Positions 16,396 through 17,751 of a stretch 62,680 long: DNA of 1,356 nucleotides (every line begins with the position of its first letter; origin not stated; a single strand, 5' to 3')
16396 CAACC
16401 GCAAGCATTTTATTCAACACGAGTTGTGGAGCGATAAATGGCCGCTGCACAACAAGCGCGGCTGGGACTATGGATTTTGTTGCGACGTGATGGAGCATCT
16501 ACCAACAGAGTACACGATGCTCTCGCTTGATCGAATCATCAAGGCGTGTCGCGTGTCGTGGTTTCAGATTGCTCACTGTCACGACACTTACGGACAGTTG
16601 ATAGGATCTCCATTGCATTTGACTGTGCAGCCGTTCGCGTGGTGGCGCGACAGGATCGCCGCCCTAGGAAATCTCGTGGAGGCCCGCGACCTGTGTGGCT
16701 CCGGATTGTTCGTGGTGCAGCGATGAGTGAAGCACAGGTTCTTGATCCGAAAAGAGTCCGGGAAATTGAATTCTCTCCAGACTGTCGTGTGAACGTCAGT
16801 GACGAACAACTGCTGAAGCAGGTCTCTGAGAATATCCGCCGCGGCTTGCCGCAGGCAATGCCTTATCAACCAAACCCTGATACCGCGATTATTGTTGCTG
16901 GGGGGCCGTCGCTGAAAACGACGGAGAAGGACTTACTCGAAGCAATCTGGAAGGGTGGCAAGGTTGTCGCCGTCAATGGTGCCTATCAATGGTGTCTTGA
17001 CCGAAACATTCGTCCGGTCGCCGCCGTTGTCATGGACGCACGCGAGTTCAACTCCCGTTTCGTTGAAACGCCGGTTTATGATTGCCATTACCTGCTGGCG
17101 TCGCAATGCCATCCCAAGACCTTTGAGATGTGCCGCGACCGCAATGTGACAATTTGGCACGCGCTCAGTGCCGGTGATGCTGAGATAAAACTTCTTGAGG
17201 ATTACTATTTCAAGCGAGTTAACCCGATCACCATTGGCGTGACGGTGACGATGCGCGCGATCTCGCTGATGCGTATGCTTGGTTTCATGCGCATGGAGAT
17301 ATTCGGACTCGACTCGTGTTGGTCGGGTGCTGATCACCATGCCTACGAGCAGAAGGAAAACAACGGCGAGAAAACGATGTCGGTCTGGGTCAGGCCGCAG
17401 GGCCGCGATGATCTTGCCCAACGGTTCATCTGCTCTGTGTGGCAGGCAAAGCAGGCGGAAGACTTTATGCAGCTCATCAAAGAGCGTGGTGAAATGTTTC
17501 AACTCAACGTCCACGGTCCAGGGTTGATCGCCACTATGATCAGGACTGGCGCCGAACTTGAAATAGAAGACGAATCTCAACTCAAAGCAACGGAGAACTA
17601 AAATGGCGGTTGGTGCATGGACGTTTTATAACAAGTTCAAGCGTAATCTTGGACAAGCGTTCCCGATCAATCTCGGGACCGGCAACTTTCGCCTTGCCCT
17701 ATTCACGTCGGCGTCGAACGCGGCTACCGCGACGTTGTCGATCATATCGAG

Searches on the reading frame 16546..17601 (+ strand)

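Call 39: search_protein_families(library=pfam, proteins=[window:16546-17601:+], max_evalue=0.001)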
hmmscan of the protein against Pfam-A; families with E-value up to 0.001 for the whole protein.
window:16546-17601:+ (351 aa): 1 family
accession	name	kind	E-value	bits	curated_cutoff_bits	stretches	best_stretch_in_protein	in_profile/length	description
PF01973.23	MptE-like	-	2.5e-17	63.6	34.6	1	89-260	3-169/171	6-hydroxymethylpterin diphosphokinase MptE-like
